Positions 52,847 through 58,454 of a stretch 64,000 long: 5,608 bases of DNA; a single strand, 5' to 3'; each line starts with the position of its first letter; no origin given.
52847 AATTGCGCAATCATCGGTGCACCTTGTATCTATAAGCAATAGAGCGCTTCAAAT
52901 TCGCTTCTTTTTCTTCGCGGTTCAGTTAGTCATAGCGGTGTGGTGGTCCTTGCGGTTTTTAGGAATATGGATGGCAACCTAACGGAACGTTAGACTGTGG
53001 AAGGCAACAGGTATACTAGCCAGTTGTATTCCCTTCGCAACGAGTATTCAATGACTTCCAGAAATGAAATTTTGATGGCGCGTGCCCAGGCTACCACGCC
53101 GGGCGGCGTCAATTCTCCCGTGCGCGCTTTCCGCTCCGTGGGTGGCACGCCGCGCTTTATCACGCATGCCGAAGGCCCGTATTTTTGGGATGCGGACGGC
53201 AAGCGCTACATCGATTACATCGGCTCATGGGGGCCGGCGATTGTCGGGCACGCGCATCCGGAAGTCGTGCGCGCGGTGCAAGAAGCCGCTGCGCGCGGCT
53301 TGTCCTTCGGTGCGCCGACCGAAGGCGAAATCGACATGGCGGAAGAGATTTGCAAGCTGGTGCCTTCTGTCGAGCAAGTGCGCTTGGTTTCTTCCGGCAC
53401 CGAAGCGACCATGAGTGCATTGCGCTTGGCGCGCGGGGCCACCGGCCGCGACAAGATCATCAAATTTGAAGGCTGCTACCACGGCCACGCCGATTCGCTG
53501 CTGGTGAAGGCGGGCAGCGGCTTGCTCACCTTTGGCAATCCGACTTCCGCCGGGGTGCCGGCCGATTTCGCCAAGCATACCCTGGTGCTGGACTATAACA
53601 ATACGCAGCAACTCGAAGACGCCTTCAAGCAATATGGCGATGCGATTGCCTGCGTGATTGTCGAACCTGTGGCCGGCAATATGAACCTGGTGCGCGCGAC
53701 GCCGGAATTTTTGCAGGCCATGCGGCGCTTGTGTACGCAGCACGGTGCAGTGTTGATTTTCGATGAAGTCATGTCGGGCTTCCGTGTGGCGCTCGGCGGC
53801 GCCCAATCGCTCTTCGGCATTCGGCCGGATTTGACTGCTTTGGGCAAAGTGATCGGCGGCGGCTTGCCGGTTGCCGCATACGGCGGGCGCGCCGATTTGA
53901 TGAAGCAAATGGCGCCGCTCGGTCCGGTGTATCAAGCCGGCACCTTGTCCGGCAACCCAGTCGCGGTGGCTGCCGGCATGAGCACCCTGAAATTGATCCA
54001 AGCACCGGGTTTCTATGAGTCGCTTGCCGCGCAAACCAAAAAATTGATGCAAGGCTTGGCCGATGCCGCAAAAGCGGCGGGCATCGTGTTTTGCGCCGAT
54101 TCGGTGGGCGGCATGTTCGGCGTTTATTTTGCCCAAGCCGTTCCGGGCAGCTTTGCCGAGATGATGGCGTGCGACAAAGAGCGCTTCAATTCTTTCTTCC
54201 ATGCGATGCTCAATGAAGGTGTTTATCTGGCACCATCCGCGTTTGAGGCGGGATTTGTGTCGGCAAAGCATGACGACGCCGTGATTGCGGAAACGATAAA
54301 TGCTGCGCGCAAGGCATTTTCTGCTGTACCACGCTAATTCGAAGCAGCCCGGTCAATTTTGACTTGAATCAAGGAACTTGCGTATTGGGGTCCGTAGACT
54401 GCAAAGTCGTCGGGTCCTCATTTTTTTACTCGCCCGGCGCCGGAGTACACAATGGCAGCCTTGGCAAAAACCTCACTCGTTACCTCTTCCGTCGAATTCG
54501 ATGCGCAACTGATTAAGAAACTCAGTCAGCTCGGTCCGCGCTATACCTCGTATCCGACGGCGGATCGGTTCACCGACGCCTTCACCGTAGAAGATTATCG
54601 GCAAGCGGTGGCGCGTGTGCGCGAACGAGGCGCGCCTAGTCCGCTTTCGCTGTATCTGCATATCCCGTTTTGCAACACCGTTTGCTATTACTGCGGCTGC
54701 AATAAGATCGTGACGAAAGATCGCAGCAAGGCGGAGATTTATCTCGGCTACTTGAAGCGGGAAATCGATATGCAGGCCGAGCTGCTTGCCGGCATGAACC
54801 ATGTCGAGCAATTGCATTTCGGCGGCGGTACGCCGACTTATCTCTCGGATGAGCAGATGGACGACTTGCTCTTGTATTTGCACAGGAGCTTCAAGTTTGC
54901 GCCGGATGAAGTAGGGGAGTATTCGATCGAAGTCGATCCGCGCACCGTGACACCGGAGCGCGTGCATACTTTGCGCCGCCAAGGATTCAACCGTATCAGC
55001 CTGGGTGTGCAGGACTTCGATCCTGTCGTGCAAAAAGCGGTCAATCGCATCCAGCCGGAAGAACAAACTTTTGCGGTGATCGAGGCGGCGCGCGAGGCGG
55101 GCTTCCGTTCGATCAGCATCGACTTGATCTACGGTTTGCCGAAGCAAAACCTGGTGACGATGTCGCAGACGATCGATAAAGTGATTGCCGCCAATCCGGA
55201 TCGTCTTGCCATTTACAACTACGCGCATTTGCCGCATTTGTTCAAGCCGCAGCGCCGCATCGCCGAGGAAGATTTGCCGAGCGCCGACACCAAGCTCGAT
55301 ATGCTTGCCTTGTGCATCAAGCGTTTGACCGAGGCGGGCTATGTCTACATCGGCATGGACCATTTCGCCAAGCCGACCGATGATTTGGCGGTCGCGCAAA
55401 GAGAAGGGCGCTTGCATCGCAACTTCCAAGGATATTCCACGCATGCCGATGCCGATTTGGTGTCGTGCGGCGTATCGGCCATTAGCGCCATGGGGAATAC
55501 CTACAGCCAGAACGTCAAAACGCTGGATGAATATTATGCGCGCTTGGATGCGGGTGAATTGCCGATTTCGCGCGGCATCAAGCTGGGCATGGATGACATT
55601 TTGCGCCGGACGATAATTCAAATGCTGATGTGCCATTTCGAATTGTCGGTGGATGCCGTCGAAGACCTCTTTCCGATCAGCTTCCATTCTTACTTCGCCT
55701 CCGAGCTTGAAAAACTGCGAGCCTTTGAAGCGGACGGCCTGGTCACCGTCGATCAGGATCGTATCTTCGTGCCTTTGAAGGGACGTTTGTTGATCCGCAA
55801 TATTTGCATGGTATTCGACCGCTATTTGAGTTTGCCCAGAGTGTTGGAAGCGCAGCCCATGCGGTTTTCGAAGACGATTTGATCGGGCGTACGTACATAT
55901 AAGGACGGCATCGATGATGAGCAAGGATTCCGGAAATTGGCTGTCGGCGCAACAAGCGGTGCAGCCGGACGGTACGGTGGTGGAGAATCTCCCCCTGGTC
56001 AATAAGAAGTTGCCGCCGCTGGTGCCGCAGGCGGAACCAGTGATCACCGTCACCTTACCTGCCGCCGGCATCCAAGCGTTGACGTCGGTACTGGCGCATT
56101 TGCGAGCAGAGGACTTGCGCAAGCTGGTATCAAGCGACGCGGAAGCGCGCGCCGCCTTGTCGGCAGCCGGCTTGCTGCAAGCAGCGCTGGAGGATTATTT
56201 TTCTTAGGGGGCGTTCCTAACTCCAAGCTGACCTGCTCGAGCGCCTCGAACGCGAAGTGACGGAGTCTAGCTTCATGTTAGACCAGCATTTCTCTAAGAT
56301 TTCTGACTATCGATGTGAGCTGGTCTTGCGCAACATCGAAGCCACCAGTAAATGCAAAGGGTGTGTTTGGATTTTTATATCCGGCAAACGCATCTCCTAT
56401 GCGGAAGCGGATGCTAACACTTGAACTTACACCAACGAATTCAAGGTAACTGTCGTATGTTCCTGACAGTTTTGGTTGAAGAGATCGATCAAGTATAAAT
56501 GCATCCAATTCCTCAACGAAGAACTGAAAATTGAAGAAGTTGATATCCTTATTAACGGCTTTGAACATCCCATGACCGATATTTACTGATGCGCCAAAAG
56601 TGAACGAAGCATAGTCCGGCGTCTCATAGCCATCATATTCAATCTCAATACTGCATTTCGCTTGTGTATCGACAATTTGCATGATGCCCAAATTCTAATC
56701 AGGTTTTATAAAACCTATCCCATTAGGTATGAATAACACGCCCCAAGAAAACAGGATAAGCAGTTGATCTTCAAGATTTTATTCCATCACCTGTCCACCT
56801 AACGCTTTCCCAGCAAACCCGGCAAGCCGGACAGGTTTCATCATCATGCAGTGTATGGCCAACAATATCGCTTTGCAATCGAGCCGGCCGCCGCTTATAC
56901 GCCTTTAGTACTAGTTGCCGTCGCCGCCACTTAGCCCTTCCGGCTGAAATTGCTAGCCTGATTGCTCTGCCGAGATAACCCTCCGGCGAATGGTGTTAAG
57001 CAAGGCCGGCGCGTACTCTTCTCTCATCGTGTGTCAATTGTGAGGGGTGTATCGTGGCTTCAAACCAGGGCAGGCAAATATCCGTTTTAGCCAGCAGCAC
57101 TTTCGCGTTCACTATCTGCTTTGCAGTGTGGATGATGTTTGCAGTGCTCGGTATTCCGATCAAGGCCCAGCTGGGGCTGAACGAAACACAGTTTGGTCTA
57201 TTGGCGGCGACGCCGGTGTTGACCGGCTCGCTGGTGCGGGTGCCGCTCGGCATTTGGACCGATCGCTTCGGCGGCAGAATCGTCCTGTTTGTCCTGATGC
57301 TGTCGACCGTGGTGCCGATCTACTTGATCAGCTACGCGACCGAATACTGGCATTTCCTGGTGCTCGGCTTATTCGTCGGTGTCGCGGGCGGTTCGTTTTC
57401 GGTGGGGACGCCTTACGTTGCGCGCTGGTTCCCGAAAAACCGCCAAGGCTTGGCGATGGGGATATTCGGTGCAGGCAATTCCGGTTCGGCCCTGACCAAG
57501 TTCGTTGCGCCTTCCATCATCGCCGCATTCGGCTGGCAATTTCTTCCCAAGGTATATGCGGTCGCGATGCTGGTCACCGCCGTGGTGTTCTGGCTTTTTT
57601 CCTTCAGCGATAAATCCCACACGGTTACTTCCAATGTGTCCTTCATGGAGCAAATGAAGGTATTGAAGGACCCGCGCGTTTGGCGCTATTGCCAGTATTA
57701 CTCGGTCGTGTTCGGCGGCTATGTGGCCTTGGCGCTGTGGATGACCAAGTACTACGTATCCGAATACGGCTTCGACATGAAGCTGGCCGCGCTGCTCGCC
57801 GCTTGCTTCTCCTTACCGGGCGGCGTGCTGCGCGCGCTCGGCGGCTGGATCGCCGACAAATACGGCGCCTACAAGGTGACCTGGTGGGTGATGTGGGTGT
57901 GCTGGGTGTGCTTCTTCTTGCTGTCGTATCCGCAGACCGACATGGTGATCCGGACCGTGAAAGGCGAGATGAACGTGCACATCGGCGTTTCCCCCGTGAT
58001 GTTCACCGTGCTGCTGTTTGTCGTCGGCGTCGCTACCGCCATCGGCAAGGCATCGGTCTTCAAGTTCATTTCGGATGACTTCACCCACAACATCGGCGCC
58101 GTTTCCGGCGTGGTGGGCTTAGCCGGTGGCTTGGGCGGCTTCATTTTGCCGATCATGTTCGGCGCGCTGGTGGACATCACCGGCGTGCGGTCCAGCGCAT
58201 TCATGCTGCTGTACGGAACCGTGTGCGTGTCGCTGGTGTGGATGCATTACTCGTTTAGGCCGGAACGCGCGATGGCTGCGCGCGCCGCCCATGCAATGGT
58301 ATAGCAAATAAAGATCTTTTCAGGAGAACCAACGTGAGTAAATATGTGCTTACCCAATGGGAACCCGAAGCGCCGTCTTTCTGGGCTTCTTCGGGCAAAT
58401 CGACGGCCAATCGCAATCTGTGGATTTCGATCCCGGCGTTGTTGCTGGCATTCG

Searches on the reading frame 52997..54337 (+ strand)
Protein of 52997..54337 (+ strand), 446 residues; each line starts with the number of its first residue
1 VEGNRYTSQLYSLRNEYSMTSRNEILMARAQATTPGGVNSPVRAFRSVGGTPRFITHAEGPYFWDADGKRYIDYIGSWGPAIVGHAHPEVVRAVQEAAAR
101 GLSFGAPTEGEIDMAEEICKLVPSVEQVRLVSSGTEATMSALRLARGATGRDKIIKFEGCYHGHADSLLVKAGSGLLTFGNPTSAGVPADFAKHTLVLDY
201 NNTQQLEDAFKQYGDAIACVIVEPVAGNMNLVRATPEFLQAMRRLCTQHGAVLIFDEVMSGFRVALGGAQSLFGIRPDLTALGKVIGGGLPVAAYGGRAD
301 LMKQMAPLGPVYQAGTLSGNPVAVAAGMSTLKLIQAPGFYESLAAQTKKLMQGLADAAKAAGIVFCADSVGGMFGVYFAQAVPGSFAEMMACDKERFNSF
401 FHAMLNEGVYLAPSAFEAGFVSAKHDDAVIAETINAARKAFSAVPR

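Call 20: search_protein_families(library=pfam, proteins=[window:52997-54337:+], max_evalue=0.001)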
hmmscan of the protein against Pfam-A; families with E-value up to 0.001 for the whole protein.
window:52997-54337:+ (446 aa): 2 families
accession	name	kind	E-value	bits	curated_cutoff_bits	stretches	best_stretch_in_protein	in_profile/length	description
PF00202.27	Aminotran_3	-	8.5e-76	255.7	30.5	1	51-413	9-373/403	Aminotransferase class-III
PF00155.27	Aminotran_1_2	-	3e-08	33.7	19.7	1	88-417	20-337/361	Aminotransferase class I and II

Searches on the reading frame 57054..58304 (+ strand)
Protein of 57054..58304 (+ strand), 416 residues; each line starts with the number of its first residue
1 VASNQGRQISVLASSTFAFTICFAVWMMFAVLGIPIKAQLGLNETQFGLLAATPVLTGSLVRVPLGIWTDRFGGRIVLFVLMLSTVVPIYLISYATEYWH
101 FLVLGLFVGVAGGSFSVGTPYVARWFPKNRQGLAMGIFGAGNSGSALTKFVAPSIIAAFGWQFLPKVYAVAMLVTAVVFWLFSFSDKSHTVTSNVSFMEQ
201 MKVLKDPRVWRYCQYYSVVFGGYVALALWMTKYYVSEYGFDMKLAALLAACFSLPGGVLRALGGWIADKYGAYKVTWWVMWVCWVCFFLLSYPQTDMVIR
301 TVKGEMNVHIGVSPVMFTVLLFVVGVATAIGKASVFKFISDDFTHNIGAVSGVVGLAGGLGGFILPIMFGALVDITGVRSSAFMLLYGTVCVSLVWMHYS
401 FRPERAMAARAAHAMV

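Call 20: search_protein_families(library=pfam, proteins=[window:57054-58304:+], max_evalue=0.001)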
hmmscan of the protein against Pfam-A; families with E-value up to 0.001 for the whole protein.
window:57054-58304:+ (416 aa): 1 family
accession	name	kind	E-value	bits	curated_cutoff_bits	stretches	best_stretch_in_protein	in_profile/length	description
PF07690.21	MFS_1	-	1.2e-44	153.1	33.4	2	18-366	5-347/347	Major Facilitator Superfamily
